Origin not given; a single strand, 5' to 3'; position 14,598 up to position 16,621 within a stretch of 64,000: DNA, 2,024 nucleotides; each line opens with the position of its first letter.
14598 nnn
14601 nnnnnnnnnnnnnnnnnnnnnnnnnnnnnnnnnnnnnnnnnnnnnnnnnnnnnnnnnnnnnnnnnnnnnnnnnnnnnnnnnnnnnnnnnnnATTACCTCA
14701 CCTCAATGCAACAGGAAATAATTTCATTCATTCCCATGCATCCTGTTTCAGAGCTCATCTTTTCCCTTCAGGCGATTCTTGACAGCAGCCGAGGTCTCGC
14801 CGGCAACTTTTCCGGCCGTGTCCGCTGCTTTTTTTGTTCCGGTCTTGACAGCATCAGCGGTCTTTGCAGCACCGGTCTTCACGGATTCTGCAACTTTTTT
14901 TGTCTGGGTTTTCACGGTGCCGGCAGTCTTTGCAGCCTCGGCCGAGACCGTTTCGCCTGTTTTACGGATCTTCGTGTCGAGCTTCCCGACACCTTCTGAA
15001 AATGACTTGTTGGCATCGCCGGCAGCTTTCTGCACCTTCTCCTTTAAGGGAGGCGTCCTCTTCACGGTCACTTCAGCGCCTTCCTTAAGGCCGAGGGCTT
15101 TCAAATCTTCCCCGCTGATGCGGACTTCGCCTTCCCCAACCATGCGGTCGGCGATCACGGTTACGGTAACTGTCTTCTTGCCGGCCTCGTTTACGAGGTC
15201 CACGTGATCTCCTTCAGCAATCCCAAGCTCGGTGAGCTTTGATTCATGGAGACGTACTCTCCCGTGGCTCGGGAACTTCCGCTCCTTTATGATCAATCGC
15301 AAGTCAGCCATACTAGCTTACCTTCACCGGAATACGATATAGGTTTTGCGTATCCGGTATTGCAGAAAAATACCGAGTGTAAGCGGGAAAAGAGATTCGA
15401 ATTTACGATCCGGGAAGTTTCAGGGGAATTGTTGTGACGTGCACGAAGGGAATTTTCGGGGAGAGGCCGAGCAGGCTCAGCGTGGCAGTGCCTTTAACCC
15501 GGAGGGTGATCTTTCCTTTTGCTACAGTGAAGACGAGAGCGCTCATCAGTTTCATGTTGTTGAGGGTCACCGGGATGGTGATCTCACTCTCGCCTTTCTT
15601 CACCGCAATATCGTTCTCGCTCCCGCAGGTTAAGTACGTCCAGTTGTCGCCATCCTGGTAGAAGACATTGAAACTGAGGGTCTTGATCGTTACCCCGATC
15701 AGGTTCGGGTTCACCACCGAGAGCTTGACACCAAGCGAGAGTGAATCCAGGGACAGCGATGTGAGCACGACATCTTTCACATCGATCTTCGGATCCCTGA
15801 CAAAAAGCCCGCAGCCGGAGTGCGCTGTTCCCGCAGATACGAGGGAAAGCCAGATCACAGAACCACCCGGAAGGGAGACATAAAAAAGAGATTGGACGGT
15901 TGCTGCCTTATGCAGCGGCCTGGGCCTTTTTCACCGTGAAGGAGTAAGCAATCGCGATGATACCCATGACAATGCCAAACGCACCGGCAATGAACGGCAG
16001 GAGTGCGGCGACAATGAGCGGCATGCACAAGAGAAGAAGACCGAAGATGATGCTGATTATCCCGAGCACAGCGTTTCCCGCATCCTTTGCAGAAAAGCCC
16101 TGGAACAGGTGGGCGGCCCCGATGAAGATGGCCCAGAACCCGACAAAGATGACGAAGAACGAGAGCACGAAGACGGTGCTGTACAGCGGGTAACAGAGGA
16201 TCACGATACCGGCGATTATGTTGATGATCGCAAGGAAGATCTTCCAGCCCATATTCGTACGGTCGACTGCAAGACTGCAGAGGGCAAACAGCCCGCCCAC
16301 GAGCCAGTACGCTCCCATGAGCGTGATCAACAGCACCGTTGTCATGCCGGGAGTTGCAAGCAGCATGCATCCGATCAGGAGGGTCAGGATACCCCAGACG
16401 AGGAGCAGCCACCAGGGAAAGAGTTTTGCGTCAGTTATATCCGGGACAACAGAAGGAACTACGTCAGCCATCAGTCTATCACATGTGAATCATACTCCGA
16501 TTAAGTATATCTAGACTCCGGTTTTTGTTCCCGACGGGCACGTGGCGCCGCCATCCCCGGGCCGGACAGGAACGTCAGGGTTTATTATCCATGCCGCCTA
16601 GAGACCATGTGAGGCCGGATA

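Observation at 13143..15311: Tightly chained six-gene operon of coiled-coil, single-pass membrane and zinc-ribbon proteins with no recognisable enzyme (top candidate for an undescribed system)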

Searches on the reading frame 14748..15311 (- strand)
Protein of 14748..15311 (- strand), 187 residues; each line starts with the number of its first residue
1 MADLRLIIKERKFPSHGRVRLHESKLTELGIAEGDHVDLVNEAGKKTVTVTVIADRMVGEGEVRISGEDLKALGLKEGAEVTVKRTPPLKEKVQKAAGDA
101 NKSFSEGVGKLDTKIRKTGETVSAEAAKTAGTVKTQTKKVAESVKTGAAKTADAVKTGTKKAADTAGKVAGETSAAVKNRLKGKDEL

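Call 3: search_protein_families(library=pfam, proteins=[window:14748-15311:-], max_evalue=1)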
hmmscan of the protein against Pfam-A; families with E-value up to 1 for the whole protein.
window:14748-15311:- (187 aa): 8 families
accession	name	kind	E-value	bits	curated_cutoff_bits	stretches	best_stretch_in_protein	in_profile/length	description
PF01568.27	Molydop_binding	-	6.4e-09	36.3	26.8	2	17-63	30-74/110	Molydopterin dinucleotide binding domain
PF02359.24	CDC48_N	-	7.1e-09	36.2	35.1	1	10-86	6-83/85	Cell division protein 48 (CDC48), N-terminal domain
PF04023.20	FeoA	-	3.2e-06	27.5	23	2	70-93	28-51/74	FeoA domain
PF04014.23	MazE_antitoxin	-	0.0011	19.3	24.7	0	71-85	18-32/48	Antidote-toxin recognition MazE, bacterial antitoxin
PF07464.16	ApoLp-III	-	0.0023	18.5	36.3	1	88-157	40-145/146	Apolipophorin-III precursor (apoLp-III)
PF01442.23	Apolipoprotein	-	0.0031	17.7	90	1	89-166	93-170/190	Apolipoprotein A1/A4/E domain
PF09269.16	DUF1967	-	0.14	12.6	27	0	23-39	47-63/70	Domain of unknown function (DUF1967)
PF24430.1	DUF7553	-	0.36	11.8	27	1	9-46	40-78/85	Family of unknown function (DUF7553)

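Call 4: search_protein_families(library=ncbifam, proteins=[window:14748-15311:-], max_evalue=1)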
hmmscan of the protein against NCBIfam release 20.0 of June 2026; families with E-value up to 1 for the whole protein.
window:14748-15311:- (187 aa): 8 families
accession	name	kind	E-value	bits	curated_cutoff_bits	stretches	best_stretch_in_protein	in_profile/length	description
NF042908.1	FMD_DH_FwdD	exception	0.00031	20.8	175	1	19-63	33-76/129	tungsten-dependent formylmethanofuran dehydrogenase subunit FwdD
NF033914.0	antiphage_ZorA_1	subfamily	0.0047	15.3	190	1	91-170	384-463/619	anti-phage ZorAB system protein ZorA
TIGR01439.1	lp_hng_hel_AbrB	domain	0.017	14.8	28.3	0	28-45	19-36/44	transcriptional regulator, AbrB family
NF050106.1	TA_MazE_antitoxin_Deino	equivalog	0.076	13.2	65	0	63-91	3-30/65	type II toxin-antitoxin system MazE family antitoxin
TIGR02609.1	doc_partner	hypoth_equivalog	0.17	12.3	55.9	0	63-87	12-36/74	putative addiction module antidote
NF052504.1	sll1863_fam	domain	0.28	11.4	35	0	89-164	23-90/93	sll1863 family stress response protein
TIGR01985.1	phasin_2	equivalog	0.29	11.6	99.7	1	122-178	2-58/123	phasin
NF011492.0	PRK14900.1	equivalog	0.88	7.3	1783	1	91-177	940-1027/1044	valine--tRNA ligase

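Call 22: find_homologous_proteins(query=window:14748-15311:-, max_evalue=0.001)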
Query window:14748-15311:- (187 aa): 176 proteins with E <= 0.001 among 904 candidates; the best 120 are listed.
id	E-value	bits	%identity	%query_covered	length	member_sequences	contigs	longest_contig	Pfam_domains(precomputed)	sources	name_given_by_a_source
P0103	4.1e-105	367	99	100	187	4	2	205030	PF02359.25,PF01568.28,PF04023.21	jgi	-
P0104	4.7e-88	311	85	100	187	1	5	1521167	PF02359.25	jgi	jgi:formylmethanofuran dehydrogenase subunit D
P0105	2.4e-82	293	81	100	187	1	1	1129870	PF02359.25,PF01568.28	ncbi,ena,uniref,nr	ncbi:hypothetical protein [uncultured Methanoregula sp.]|uniref:hypothetical protein n=1 Tax=uncultu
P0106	1.2e-80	287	80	100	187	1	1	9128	PF02359.25,PF01568.28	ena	-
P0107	1.6e-80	287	78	100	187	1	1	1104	PF07464.17,PF02359.25,PF01442.24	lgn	-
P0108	1.1e-78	281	76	100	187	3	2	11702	PF02359.25,PF01568.28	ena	-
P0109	6.8e-78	278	76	100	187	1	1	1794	PF02359.25,PF01442.24,PF01568.28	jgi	jgi:formylmethanofuran dehydrogenase subunit D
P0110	1.4e-73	264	74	100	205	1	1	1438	PF02359.25,PF01568.28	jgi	jgi:formylmethanofuran dehydrogenase subunit D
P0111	1.0e-70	255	76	100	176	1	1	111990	PF02359.25,PF01568.28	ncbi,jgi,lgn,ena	ncbi:MAG: hypothetical protein WC586_10590 [Methanoregula sp.]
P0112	6.4e-66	239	70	100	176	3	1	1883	PF02359.25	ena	-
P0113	3.2e-63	231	69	100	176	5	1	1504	PF02359.25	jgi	-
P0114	7.1e-62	226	66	100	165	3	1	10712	PF07464.17,PF02359.25,PF01568.28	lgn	-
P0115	2.8e-60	221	67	100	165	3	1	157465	PF07464.17,PF02359.25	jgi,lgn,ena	-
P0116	1.0e-57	213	65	100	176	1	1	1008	PF02359.25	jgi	jgi:predicted DNA-binding antitoxin AbrB/MazE fold protein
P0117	3.1e-55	205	68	86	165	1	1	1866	PF01765.25,PF02359.25,PF01568.28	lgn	-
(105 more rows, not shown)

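Call 35: predict_structure(alignment_id=A4)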
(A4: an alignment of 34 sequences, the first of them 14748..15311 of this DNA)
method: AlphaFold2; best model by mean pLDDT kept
length: 187 residues; sequences in the alignment: 34
mean_pLDDT: 65.1   pTM: 0.43
mean pLDDT of the five models: 65.1, 63.3, 63.2, 63.1, 59.3
residues with pLDDT >= 90: 12; 70-90: 71; 50-70: 39; < 50: 65
segments of 3 or more residues with pLDDT < 50: 97-101, 118-164, 166-168
pLDDT, mean of each block of 10 residues (from residue 1): 83 81 86 88 86 87 88 86 76 50 50 50 45 42 42 43 47 52 51
secondary structure, 60 per line:
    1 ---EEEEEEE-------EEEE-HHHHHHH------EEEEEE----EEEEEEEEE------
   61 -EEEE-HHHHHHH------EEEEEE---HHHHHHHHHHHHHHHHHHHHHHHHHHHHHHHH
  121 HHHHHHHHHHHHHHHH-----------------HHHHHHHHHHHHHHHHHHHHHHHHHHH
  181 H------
elements in order: E4-10 E18-21 H23-29 E36-41 E46-54 E62-65 H67-73 E80-85 H89-136 H154-181

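Call 41: fold_search(model_id=the predicted structure, library=pdb)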
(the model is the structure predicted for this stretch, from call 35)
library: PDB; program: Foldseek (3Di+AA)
matches with E <= 10: 1394; with E <= 0.001: 319
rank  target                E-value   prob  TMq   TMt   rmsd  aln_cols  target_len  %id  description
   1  7di0_A                2.5e-08  1.00  0.43  0.89   1.3        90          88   27  Crystal structure of the rationally designed apDPBB_sym_79 protein (released 2021-09-29)
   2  7bp8_A                6.3e-08  1.00  0.43  0.11   1.9        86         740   23  Human AAA+ ATPase VCP mutant - T76A, ADP-bound form (released 2021-03-31)
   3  4ko8_A                9.1e-08  1.00  0.43  0.18   1.1        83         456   23  Structure of p97 N-D1 R155H mutant in complex with ATPgS (released 2013-11-13)
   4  7dg9                  9.7e-08  1.00  0.42  0.84   1.5        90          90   28  DPBB domain of VCP-like ATPase from Aeropyrum pernix (released 2021-09-29)
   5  5e7p_A                1.1e-07  1.00  0.42  0.11   1.5        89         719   29  Crystal Structure of MSMEG_0858 (Uniprot A0QQS4), a AAA ATPase. (released 2016-08-24)
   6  9m4g_A                1.1e-07  1.00  0.44  0.53   8.3       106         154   19  Structure of AtCDC48 N-domain (released 2025-10-29)
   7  5epp_A                1.3e-07  1.00  0.44  0.48   1.5        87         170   22  Structural Insights into the Interaction of p97 N-terminus Domain and VBM Motif in Rhomboid Protease, RHBDL4 (released 2016-09-14)
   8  7dvh_B                1.4e-07  1.00  0.41  0.82   1.5        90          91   26  Crystal structure of the computationally designed reDPBB_sym4 protein (released 2021-09-29)
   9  3hu3_A                1.6e-07  1.00  0.43  0.18   1.1        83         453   23  Structure of p97 N-D1 R155H mutant in complex with ATPgS (released 2010-06-16)
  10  7ln4_D                1.6e-07  1.00  0.43  0.11   1.3        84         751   23  Cryo-EM structure of human p97 in complex with Npl4/Ufd1 and polyubiquitinated Ub-Eos (FOM, Class 3) (released 2021-09-15)
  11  9mpu_A                1.6e-07  1.00  0.42  0.18   1.4        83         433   23  Cryo-EM structure of p47 bound to VCP N-domain (with D1 domain) (released 2025-10-15)
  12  5dyi_J                1.8e-07  1.00  0.42  0.18   1.4        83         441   23  Structure of p97 N-D1 wild-type in complex with ADP (released 2016-02-10)
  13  2pjh_B                2.2e-07  1.00  0.43  0.41   1.3        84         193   23  Strctural Model of the p97 N domain- npl4 UBD complex (released 2007-05-08)
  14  4ko8_B                2.3e-07  1.00  0.43  0.18   1.1        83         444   23  Structure of p97 N-D1 R155H mutant in complex with ATPgS (released 2013-11-13)
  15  3qq7                  2.3e-07  1.00  0.43  0.48   1.2        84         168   23  Crystal Structure of the p97 N-terminal domain (released 2011-06-22)
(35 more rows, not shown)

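Call 50: search_protein_families(library=phrogs, proteins=[window:14748-15311:-], max_evalue=0.01)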
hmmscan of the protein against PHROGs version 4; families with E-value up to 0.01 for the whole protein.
window:14748-15311:- (187 aa): 1 family
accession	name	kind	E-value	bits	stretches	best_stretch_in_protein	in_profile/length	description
phrog_11470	-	unknown function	0.0022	17.5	1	117-179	116-177/687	-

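Call 51: search_protein_families(library=padloc, proteins=[window:14748-15311:-], max_evalue=0.01)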
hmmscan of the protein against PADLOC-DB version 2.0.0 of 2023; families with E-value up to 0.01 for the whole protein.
window:14748-15311:- (187 aa): 0 families

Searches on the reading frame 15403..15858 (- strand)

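Call 3: search_protein_families(library=pfam, proteins=[window:15403-15858:-], max_evalue=1)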
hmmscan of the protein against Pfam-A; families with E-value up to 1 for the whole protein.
window:15403-15858:- (151 aa): 2 families
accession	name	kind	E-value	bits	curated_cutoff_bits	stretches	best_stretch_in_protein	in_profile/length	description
PF03168.19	LEA_2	-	1.1e-07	32.7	25.4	1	45-138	1-94/98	Late embryogenesis abundant protein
PF12751.13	Vac7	-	0.12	12.1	28.7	1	36-66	343-373/383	Vacuolar segregation subunit 7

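Call 4: search_protein_families(library=ncbifam, proteins=[window:15403-15858:-], max_evalue=1)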
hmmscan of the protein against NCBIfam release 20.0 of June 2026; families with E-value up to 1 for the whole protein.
window:15403-15858:- (151 aa): 0 families

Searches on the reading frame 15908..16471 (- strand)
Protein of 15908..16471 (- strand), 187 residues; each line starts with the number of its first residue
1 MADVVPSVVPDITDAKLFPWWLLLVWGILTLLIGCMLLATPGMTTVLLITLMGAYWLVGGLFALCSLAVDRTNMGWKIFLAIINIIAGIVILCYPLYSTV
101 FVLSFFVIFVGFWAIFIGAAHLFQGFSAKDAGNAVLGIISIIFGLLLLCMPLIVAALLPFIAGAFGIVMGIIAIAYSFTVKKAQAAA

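Call 3: search_protein_families(library=pfam, proteins=[window:15908-16471:-], max_evalue=1)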
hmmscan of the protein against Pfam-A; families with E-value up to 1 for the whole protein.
window:15908-16471:- (187 aa): 1 family
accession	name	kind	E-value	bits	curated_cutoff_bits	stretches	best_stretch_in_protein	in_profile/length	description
PF03729.18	DUF308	-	1e-18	67.8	25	3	25-92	1-72/73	Short repeat of unknown function (DUF308)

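Call 4: search_protein_families(library=ncbifam, proteins=[window:15908-16471:-], max_evalue=1)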
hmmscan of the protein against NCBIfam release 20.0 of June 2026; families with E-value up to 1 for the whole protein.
window:15908-16471:- (187 aa): 4 families
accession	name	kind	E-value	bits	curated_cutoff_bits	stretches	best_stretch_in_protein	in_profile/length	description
NF049906.1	IncMemCPSIT0556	equivalog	0.0019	17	400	1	132-186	36-90/337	CPSIT_0556 family inclusion membrane protein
NF033556.1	MerTP_fusion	equivalog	0.17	11.4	180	1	69-102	72-104/186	mercuric transport protein MerTP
NF007577.0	PRK10209.1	equivalog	0.2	11.4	189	1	25-131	26-132/190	HdeD family acid-resistance protein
NF033631.1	SLATT_5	subfamily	0.48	9.9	60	1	99-156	29-76/180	SLATT domain-containing protein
